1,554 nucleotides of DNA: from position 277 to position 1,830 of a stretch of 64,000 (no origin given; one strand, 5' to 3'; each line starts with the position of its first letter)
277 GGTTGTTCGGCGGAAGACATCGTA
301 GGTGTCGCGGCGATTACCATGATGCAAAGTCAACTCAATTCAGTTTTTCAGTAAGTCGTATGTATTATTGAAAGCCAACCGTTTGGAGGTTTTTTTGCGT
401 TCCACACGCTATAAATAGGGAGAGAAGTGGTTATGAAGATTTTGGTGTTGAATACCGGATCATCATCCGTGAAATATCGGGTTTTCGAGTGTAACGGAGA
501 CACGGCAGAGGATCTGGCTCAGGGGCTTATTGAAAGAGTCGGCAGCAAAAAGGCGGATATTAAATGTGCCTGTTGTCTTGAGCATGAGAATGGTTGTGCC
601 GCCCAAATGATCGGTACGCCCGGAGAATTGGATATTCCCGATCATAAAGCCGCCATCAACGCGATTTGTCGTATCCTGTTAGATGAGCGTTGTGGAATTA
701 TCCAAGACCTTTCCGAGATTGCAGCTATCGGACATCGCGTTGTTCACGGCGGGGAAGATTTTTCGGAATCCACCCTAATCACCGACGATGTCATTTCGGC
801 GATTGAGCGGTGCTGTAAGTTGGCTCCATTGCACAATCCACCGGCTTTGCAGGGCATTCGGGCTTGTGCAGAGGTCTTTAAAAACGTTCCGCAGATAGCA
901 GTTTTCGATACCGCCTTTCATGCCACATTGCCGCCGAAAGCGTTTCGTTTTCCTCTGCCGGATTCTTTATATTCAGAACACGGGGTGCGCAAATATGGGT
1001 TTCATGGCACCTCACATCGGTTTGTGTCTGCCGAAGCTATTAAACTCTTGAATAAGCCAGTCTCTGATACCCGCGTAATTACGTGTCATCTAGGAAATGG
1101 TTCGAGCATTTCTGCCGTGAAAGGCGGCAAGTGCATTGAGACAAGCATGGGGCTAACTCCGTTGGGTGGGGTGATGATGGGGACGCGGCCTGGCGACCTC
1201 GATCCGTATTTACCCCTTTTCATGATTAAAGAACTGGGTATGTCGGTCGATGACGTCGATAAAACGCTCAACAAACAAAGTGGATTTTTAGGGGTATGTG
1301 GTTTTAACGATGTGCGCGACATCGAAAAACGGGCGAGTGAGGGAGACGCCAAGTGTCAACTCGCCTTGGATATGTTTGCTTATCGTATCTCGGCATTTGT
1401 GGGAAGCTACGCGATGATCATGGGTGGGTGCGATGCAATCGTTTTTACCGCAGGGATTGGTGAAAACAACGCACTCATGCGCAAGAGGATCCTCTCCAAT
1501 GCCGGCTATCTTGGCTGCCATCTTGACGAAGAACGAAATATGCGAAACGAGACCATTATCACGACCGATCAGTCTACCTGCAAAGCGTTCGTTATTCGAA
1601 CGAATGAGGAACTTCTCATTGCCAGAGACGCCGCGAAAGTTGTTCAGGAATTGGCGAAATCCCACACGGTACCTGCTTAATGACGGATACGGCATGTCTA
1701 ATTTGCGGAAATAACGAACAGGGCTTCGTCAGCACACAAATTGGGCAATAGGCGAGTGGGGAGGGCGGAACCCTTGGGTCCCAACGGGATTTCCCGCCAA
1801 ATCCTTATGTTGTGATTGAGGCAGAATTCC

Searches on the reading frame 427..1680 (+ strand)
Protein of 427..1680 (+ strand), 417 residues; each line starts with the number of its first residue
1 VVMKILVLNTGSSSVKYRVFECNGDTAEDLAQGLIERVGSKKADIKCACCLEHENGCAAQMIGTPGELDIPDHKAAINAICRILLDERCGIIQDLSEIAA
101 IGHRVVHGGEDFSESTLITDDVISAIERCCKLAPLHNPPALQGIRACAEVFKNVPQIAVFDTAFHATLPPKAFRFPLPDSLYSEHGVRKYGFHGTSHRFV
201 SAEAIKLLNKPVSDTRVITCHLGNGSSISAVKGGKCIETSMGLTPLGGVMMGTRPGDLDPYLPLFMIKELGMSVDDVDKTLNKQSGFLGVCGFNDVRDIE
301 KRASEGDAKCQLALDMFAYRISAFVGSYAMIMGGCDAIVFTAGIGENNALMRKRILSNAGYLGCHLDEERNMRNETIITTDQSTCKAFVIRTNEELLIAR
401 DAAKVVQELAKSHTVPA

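Call 83: find_encoding_contigs(protein=window:427-1680:+, flank=10000, max_places=2)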
Protein window:427-1680:+ (417 aa): no gene with exactly this product is on record in the collection.
